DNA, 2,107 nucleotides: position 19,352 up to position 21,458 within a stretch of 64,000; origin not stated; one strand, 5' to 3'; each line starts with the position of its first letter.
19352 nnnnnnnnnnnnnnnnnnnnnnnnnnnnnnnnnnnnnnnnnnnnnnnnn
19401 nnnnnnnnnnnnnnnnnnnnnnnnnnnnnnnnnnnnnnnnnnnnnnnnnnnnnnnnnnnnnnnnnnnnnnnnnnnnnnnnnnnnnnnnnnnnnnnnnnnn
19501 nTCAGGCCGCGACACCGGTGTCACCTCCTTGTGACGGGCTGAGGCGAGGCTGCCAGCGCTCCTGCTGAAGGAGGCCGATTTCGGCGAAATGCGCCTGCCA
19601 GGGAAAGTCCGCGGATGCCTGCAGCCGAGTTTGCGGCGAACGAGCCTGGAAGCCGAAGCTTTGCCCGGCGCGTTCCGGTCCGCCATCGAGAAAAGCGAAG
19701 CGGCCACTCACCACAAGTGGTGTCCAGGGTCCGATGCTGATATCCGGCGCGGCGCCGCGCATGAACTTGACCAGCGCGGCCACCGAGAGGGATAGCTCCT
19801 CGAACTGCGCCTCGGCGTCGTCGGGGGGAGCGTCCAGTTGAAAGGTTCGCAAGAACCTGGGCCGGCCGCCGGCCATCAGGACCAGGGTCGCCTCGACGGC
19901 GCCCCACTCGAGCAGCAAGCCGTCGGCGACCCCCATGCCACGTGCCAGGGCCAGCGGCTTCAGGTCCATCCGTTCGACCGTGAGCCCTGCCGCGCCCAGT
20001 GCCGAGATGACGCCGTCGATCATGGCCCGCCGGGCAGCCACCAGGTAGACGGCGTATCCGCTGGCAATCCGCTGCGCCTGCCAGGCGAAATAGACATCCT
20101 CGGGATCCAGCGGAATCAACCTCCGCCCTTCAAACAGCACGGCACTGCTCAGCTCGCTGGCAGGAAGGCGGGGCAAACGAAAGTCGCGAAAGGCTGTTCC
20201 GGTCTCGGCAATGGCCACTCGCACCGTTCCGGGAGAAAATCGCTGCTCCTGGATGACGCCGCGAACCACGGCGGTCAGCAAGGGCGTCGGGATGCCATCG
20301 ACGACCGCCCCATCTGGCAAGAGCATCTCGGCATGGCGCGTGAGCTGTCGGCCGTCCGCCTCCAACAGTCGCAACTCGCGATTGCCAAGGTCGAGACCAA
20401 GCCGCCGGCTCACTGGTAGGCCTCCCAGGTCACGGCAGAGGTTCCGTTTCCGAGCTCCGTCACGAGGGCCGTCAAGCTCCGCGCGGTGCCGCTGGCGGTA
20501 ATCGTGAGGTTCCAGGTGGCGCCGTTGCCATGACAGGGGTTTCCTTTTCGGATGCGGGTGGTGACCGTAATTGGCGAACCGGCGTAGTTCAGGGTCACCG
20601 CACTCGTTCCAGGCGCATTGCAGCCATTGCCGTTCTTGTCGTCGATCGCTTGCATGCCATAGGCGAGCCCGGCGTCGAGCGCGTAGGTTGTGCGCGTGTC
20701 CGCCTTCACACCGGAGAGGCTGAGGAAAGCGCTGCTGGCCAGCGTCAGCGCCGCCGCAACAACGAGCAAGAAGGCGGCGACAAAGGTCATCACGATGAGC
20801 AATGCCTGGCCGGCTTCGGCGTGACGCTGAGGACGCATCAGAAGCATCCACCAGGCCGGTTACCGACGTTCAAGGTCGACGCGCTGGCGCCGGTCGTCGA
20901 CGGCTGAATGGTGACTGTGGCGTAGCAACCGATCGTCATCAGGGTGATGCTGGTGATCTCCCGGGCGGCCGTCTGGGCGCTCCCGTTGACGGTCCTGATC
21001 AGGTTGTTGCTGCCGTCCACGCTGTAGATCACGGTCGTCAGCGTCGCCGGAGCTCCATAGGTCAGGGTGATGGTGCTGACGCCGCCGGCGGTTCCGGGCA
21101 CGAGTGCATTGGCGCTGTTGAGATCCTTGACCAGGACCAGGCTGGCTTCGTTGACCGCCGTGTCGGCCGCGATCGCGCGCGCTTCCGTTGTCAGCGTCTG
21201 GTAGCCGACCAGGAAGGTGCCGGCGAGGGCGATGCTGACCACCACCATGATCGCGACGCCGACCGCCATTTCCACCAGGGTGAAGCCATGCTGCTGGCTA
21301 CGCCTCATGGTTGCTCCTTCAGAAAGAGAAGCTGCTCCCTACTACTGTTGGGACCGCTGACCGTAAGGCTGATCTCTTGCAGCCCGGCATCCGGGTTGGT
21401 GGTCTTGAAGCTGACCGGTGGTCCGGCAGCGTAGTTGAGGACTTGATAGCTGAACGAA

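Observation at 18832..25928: Compact monoderm-type type IV pilus operon with serial 4-nt stop/start overlaps and no pilN/pilO/pilQ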

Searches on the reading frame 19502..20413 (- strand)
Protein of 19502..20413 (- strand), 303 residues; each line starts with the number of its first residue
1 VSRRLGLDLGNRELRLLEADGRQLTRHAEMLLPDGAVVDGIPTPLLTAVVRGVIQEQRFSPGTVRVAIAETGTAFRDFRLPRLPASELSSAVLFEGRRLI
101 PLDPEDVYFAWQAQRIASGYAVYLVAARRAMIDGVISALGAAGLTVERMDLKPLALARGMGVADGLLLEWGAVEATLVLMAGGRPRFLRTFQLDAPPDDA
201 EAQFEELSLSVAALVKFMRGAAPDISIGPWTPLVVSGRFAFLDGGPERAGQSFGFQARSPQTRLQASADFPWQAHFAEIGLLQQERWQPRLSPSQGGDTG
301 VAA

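Call 5: find_homologous_proteins(query=window:19502-20413:-)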
Query window:19502-20413:- (303 aa): 235 proteins with E <= 0.001 among 8000 candidates; the best 120 are listed.
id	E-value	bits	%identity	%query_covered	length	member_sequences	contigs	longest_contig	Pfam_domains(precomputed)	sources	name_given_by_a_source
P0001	8.4e-192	654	100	100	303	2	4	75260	PF11104.15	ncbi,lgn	ncbi:MAG TPA: pilus assembly protein PilM [Candidatus Dormibacteraeota bacterium]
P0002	6.6e-163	559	86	100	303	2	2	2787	PF11104.15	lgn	-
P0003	8.6e-156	536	83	100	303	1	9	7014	PF11104.15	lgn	-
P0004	6.2e-151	520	81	100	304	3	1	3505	PF11104.15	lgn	-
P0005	4.8e-150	517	80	100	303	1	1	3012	PF11104.15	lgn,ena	-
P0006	3.2e-148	511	80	100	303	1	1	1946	PF11104.15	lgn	-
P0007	1.1e-140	486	79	95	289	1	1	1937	PF11104.15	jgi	jgi:type IV pilus assembly PilM-like protein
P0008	1.3e-131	457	71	100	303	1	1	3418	PF11104.15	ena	-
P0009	3.6e-131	455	70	100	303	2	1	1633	PF11104.15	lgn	-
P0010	1.8e-129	450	69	100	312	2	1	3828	PF11104.15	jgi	jgi:Type IV pilus assembly protein PilM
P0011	2.4e-129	449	71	100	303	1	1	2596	PF11104.15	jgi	jgi:hypothetical protein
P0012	1.5e-128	446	71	100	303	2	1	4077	PF11104.15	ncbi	-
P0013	2.1e-128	446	68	100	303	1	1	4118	PF11104.15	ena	-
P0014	8.7e-128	444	69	100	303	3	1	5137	PF11104.15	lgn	-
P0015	1.2e-127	443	69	100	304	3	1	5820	PF11104.15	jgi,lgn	jgi:hypothetical protein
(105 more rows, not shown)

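Call 7: search_protein_families(library=ncbifam, proteins=[window:19502-20413:-], max_evalue=0.1)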
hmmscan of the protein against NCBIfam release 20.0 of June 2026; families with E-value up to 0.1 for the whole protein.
window:19502-20413:- (303 aa): 2 families
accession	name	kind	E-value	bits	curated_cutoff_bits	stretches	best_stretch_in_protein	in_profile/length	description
TIGR01175.1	pilM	subfamily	1.7e-10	40.5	133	1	4-196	5-221/348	type IV pilus assembly protein PilM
NF045709.1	Amuc_1101_fam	equivalog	1.5e-06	27.3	650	1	38-157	46-166/608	Amuc_1101 family PilM-like pilus complex protein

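Call 8: find_encoding_contigs(protein=P0001, flank=10000, max_places=4)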
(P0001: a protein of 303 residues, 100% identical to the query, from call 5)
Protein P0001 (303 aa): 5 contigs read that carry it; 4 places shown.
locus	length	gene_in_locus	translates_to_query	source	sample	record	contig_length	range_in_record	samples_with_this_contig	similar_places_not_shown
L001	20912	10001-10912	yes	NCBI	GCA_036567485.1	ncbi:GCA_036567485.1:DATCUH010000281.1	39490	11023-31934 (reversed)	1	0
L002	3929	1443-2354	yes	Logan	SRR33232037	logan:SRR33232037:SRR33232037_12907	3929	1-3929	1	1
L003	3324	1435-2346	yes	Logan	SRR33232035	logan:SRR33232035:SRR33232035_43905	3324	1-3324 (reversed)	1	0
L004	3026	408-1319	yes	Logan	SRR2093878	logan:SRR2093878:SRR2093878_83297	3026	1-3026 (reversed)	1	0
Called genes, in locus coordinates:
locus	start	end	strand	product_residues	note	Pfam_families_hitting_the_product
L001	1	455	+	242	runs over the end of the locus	PF04452:Methyltrans_RNA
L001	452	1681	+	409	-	PF00919:UPF0004, PF04055:Radical_SAM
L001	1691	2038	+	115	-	PF11969:DcpS_C, PF01230:HIT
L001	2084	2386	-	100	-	-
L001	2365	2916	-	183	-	-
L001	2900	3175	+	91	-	-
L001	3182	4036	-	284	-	PF00990:GGDEF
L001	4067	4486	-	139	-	PF06750:A24_N_bact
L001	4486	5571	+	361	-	PF00437:T2SSE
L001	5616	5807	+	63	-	PF13551:HTH_29 (weak), PF12728:HTH_17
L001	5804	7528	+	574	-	PF05157:MshEN, PF00437:T2SSE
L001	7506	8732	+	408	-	PF28597:T2SSF_N (weak), PF00482:T2SSF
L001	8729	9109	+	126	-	PF07963:N_methyl (weak)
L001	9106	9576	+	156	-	PF07963:N_methyl (weak)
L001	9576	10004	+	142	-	-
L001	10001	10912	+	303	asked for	PF11104:PilM_2 (weak)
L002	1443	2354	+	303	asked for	PF11104:PilM_2 (weak)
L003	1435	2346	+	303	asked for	PF11104:PilM_2 (weak)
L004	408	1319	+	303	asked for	PF11104:PilM_2 (weak)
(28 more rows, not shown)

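Call 10: find_related_loci(query=A1, collection=genome_contigs, flank=10000)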
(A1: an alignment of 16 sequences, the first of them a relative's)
Query A1 (303 aa) in genome_contigs; peptide patterns used: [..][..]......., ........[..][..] (x = any residue, [..] = any of these).
109 stretches matched a pattern; 31 encode a relative of the query (tblastn E <= 1e-3); 31 distinct loci.
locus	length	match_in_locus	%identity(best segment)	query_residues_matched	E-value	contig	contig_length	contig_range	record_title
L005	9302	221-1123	69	1-301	2e-128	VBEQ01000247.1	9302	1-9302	MAG: Chloroflexi bacterium isolate CF_30 14_1009_05_30cm_scaffold_10835, whole genome shotgun sequence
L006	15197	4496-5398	69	1-301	1e-127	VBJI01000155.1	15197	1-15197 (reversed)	MAG: Chloroflexi bacterium isolate CF_152 14_1009_09_20cm_scaffold_12482, whole genome shotgun sequence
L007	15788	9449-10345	68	1-299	1e-127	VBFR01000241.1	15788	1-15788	MAG: Chloroflexi bacterium isolate CF_57 14_0929_12_20cm_scaffold_1949, whole genome shotgun sequence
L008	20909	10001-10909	70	1-303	2e-126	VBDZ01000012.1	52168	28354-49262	MAG: Chloroflexi bacterium isolate CF_13 14_1009_09_30cm_scaffold_679, whole genome shotgun sequence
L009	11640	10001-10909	67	1-303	2e-125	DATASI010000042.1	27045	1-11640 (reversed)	MAG TPA_asm: Candidatus Dormiibacterota bacterium isolate SMAG_U5516 k141_2007253, whole genome shotgun sequence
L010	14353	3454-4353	64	4-303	4e-125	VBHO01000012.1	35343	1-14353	MAG: Chloroflexi bacterium isolate CF_106 14_1009_12_40cm_scaffold_712, whole genome shotgun sequence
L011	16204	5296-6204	69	1-303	4e-125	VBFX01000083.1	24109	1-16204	MAG: Chloroflexi bacterium isolate CF_63 14_1009_02_40cm_scaffold_11981, whole genome shotgun sequence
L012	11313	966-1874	70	1-303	7e-125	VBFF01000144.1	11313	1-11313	MAG: Chloroflexi bacterium isolate CF_45 14_1009_12_20cm_scaffold_11538, whole genome shotgun sequence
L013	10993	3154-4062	68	1-303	1e-124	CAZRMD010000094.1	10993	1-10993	MAG TPA_asm: uncultured Actinomycetes bacterium isolate SRP272529_co2_28 genome assembly, contig: NODE_10899_length_1099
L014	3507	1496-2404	64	1-303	1e-127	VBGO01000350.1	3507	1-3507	MAG: Chloroflexi bacterium isolate CF_80 14_1009_16_40cm_scaffold_155049, whole genome shotgun sequence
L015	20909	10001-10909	67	1-303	3e-124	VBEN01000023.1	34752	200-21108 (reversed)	MAG: Chloroflexi bacterium isolate CF_27 14_1009_16_20cm_scaffold_359, whole genome shotgun sequence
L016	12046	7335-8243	64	1-303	4e-124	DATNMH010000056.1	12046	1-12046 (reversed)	MAG TPA_asm: Candidatus Acidoferrum sp. isolate SMAG_U11474 k141_40371, whole genome shotgun sequence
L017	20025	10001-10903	64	1-301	5e-123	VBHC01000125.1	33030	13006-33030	MAG: Chloroflexi bacterium isolate CF_94 14_0927_09_20cm_scaffold_296, whole genome shotgun sequence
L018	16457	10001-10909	66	1-303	4e-123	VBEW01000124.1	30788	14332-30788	MAG: Chloroflexi bacterium isolate CF_36 14_1009_16_40cm_scaffold_13503, whole genome shotgun sequence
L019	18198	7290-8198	63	1-303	1e-122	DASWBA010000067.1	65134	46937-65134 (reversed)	MAG TPA_asm: Candidatus Dormiibacterota bacterium isolate SMAG_U2670 k141_674966, whole genome shotgun sequence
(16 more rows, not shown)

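Call 35: predict_structure(alignment_id=A3)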
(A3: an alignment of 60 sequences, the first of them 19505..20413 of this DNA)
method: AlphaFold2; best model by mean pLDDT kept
length: 303 residues; sequences in the alignment: 60
mean_pLDDT: 88.7   pTM: 0.86
mean pLDDT of the five models: 88.7, 87.9, 84.8, 83.8, 79.8
residues with pLDDT >= 90: 188; 70-90: 95; 50-70: 16; < 50: 4
segments of 3 or more residues with pLDDT < 50: 287-289
pLDDT, mean of each block of 10 residues (from residue 1): 88 94 94 91 95 93 88 86 88 88 84 85 88 94 91 89 94 94 86 93 96 94 88 95 92 93 90 94 64 57 56
secondary structure, 60 per line:
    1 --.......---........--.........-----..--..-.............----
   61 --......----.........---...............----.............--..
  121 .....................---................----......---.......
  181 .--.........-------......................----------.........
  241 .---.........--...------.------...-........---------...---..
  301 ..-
elements in order: E3-9 E13-20 E23-31 H44-56 E63-68 E73-81 H85-99 E107-116 E119-128 H129-141 E145-151 H152-160 E165-170 E174-181 E184-192 H200-221 E232-237 H238-241 H245-253 E256-258 H276-283 H299-302

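Call 39: fold_search(model_id=the predicted structure, library=pdb)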
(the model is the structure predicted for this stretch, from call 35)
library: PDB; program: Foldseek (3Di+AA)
matches with E <= 10: 1459; with E <= 0.001: 553
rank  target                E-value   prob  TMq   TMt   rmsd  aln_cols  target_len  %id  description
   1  5eq6_B                6.2e-19  1.00  0.66  0.58   6.0       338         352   18  Pseudomonas aeruginosa PilM bound to AMP-PNP (released 2016-04-27)
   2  2ych_A                7.4e-19  1.00  0.70  0.64   4.5       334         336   22  PilM-PilN type IV pilus biogenesis complex (released 2011-05-11)
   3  5eoy_B                1.9e-18  1.00  0.67  0.58   5.7       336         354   18  Pseudomonas aeruginosa SeMet-PilM bound to ADP (released 2016-04-27)
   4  5eq6_A                1.9e-18  1.00  0.66  0.57   5.8       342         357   18  Pseudomonas aeruginosa PilM bound to AMP-PNP (released 2016-04-27)
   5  5eou_B                2.3e-18  1.00  0.73  0.64   4.6       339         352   18  Pseudomonas aeruginosa PilM:PilN1-12 bound to ATP (released 2016-04-27)
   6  5eox_A                3.8e-18  1.00  0.65  0.57   5.8       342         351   17  Pseudomonas aeruginosa PilM bound to ADP (released 2016-04-27)
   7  5eox_B                1.3e-17  1.00  0.66  0.58   5.8       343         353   18  Pseudomonas aeruginosa PilM bound to ADP (released 2016-04-27)
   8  5eoy_A                1.4e-17  1.00  0.66  0.58   5.8       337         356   18  Pseudomonas aeruginosa SeMet-PilM bound to ADP (released 2016-04-27)
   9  5eou_A                2.4e-17  1.00  0.69  0.63   4.7       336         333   17  Pseudomonas aeruginosa PilM:PilN1-12 bound to ATP (released 2016-04-27)
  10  3jc8_Ma               3.3e-17  1.00  0.67  0.59   5.4       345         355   18  Architectural model of the type IVa pilus machine in a piliated state (released 2016-03-16)
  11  7q6i_B                2.2e-14  1.00  0.68  0.56   5.3       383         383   15  Vibrio maritimus FtsA 1-396 ATP and FtsN 1-29, bent tetramers in double filament arrangement (released 2022-09-21)
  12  7q6f_A                2.4e-14  1.00  0.64  0.53   5.9       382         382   15  Vibrio maritimus FtsA 1-396 ATP, double filament (released 2022-09-21)
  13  7q6i_D                3.0e-14  1.00  0.68  0.58   5.1       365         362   15  Vibrio maritimus FtsA 1-396 ATP and FtsN 1-29, bent tetramers in double filament arrangement (released 2022-09-21)
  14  1e4f                  6.2e-13  1.00  0.62  0.51   7.1       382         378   12  FtsA (apo form) from Thermotoga maritima (released 2000-10-18)
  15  7q6g                  1.5e-12  1.00  0.62  0.50   5.8       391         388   14  Xenorhabdus poinarii FtsA 1-396 ADP (released 2022-09-21)
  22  1yf5                  8.3e-12  1.00  0.53  0.65   8.1       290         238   14  Cyto-Epsl: The Cytoplasmic Domain Of Epsl, An Inner Membrane Component Of The Type II Secretion System Of Vibrio Cholera (released 2005-05-03)
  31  4pht_Y                1.4e-10  1.00  0.55  0.70   4.6       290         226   11  ATPase GspE in complex with the cytoplasmic domain of GspL from the Vibrio vulnificus type II Secretion system (released 2014-11-26)
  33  4pht_X                4.0e-10  1.00  0.54  0.70   4.6       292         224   11  ATPase GspE in complex with the cytoplasmic domain of GspL from the Vibrio vulnificus type II Secretion system (released 2014-11-26)
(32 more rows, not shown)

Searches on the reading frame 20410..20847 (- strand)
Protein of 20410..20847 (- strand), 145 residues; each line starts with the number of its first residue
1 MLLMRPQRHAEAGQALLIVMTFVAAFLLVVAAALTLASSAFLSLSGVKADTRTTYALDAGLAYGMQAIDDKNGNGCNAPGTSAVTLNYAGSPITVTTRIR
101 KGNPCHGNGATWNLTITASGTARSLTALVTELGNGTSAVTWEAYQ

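Call 3: search_protein_families(library=pfam, proteins=[window:20410-20847:-], max_evalue=0.1)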
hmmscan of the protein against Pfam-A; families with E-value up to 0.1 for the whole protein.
window:20410-20847:- (145 aa): 1 family
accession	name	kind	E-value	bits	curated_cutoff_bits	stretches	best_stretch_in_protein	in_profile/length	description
PF05751.16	FixH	-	0.094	13.2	23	0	18-136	8-117/150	FixH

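Call 7: search_protein_families(library=ncbifam, proteins=[window:20410-20847:-], max_evalue=0.1)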
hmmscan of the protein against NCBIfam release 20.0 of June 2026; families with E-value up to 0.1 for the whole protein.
window:20410-20847:- (145 aa): 0 families

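Call 59: find_homologous_proteins(query=window:20413-20838:-)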
Query window:20413-20838:- (142 aa): 265 proteins with E <= 0.001 among 463 candidates; the best 120 are listed.
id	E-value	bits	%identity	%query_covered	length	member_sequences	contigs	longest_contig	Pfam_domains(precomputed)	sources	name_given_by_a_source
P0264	1.5e-75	269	91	98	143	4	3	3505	-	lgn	-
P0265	8.7e-67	241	83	100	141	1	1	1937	-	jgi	jgi:hypothetical protein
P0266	2.1e-60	220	73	100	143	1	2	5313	-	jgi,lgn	jgi:hypothetical protein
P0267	8.0e-60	218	75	98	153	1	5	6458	-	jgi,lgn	jgi:hypothetical protein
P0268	1.1e-59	218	72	100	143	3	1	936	-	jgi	jgi:hypothetical protein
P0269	1.1e-59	218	76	97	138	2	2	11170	-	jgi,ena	jgi:hypothetical protein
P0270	1.8e-59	217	72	100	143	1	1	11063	-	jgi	jgi:hypothetical protein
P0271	5.0e-59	216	76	98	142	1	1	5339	-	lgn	-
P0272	2.8e-58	213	75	97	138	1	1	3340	-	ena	-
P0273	5.7e-58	212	80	70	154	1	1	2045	-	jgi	jgi:hypothetical protein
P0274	9.1e-58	212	71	99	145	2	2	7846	-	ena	-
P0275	1.3e-57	211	76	72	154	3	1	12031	-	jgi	jgi:hypothetical protein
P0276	3.3e-57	210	71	99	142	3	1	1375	-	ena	-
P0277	4.4e-57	210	72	99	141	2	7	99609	-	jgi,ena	-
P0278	6.1e-57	209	72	99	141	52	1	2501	-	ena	-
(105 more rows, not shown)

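Call 69: predict_structure(alignment_id=A6)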
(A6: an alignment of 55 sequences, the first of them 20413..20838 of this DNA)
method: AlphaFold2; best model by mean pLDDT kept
length: 142 residues; sequences in the alignment: 55
mean_pLDDT: 85.4   pTM: 0.64
mean pLDDT of the five models: 85.4, 85.1, 84.5, 83.7, 81.6
residues with pLDDT >= 90: 60; 70-90: 69; 50-70: 12; < 50: 1
segments of 3 or more residues with pLDDT < 50: none
pLDDT, mean of each block of 10 residues (from residue 1): 60 91 96 83 76 91 82 82 86 92 88 91 90 87 85
secondary structure, 60 per line:
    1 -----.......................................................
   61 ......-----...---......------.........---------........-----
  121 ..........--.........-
elements in order: H6-66 E78-83 E90-98 E108-115 E121-130 E133-141

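Call 74: fold_search(model_id=the predicted structure, library=pdb)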
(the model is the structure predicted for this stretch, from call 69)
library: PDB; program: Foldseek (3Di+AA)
matches with E <= 10: 290; with E <= 0.001: 0
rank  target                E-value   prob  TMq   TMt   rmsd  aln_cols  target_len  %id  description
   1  7o5y_D                9.3e-02  0.91  0.40  0.42   5.4       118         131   14  PilA minor pilin of Streptococcus sanguinis type IV pili (released 2022-04-20)
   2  7o5y_A                2.4e-01  0.80  0.40  0.43   5.4       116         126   16  PilA minor pilin of Streptococcus sanguinis type IV pili (released 2022-04-20)
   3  3q2p_B                2.5e-01  0.38  0.24  0.33  12.5        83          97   17  Reduced sweetness of a monellin (MNEI) mutant results from increased protein flexibility and disruption of a distant p (released 2011-04-06)
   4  8jz1_A                3.0e-01  0.41  0.24  0.34  11.9        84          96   15  Crystal structure of a single-chain monellin mutant C41V (released 2023-10-11)
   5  9a1f_R                4.1e-01  0.92  0.42  0.49   5.1       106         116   17  Integrative structure of the XcpGHIJK pseudo pilus filament model of a type II secretion system (released 2021-06-18)
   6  7cd7_A                4.4e-01  0.30  0.24  0.32  12.4        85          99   15  GFP-40/GFPuv complex, Form I (released 2021-01-13)
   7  3pxm_A                4.6e-01  0.28  0.24  0.34  12.7        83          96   18  Reduced sweetness of a monellin (MNEI) mutant results from increased protein flexibility and disruption of a distant p (released 2011-04-06)
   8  5z1p_A                4.9e-01  0.33  0.24  0.34  11.5        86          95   14  Structural basis of the improved sweetness and stability of the single-chain sweet-tasting protein monellin (MNEI) (released 2018-02-21)
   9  8jz1_B                5.2e-01  0.33  0.25  0.35  11.5        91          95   10  Crystal structure of a single-chain monellin mutant C41V (released 2023-10-11)
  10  4c9z_A                6.1e-01  0.16  0.24  0.19   6.7        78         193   14  Crystal structure of Siah1 at 1.95 A resolution (released 2013-10-16)
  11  3ci0_K                6.4e-01  0.35  0.22  0.12   3.4        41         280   17  The Crystal Structure of the GspK-GspI-GspJ complex from enterotoxigenic Escherichia coli Type 2 Secretion System (released 2008-04-29)
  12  8zxj_A                6.4e-01  0.25  0.24  0.34  12.3        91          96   10  Sweet protein MNEI-Mut 6-1 (released 2025-06-18)
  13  8xl1_A                6.4e-01  0.07  0.15  0.03  13.8       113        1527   12  Core region of the human acetyl-CoA carboxylase 1 filament in complex with acetyl-CoA (ACC1-inact) (released 2024-10-23)
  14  8zxt_A                6.8e-01  0.25  0.24  0.34  12.4        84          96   15  sweet protein MNEI-Mut 6-3 (released 2025-06-18)
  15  2y32_C                7.2e-01  0.15  0.22  0.23  11.1        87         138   16  Crystal structure of bradavidin (released 2011-12-28)
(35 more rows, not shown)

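Call 84: search_protein_families(library=pfam, proteins=[window:20413-20838:-], max_evalue=1)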
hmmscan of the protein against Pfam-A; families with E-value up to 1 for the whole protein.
window:20413-20838:- (142 aa): 2 families
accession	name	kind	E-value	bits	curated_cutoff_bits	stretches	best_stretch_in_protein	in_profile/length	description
PF05751.16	FixH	-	0.086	13.3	23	1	15-133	8-117/150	FixH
PF09134.16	Invasin_D3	-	0.51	11.3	33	1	87-138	21-67/98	Invasin, domain 3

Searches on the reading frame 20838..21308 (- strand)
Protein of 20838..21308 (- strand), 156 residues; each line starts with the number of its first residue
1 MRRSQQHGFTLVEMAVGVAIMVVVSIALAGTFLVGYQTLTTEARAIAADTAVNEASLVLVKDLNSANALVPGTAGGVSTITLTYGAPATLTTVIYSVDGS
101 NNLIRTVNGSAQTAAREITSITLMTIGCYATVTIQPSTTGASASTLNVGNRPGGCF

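Call 3: search_protein_families(library=pfam, proteins=[window:20838-21308:-], max_evalue=0.1)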
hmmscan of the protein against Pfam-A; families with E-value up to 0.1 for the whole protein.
window:20838-21308:- (156 aa): 1 family
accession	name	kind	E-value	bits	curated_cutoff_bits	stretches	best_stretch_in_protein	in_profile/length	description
PF07963.17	N_methyl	-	1.8e-06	27.7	21.2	1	3-28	1-26/27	Prokaryotic N-terminal methylation motif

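Call 7: search_protein_families(library=ncbifam, proteins=[window:20838-21308:-], max_evalue=0.1)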
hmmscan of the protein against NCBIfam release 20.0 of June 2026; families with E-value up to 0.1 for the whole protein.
window:20838-21308:- (156 aa): 6 families
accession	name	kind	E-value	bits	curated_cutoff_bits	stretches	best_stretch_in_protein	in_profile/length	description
TIGR02532.1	IV_pilin_GFxxxE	domain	7.9e-05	22.3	16.3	1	6-28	1-23/24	prepilin-type N-terminal cleavage/methylation domain-containing protein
NF007848.0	PRK10557.1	equivalog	0.0013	18.1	120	1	3-66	7-70/192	prepilin peptidase-dependent protein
NF007660.0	PRK10332.1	equivalog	0.015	15.8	86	1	5-41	7-43/107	prepilin-type N-terminal cleavage/methylation domain-containing protein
NF007862.0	PRK10574.1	equivalog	0.028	14.6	138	1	4-25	2-23/145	prepilin peptidase-dependent pilin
NF007800.0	PRK10506.1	equivalog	0.05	13.4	158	1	4-26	6-28/163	prepilin peptidase-dependent protein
NF047828.1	T3SSXpsI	equivalog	0.069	13.2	150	0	6-57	1-45/132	type II secretion system protein XpsI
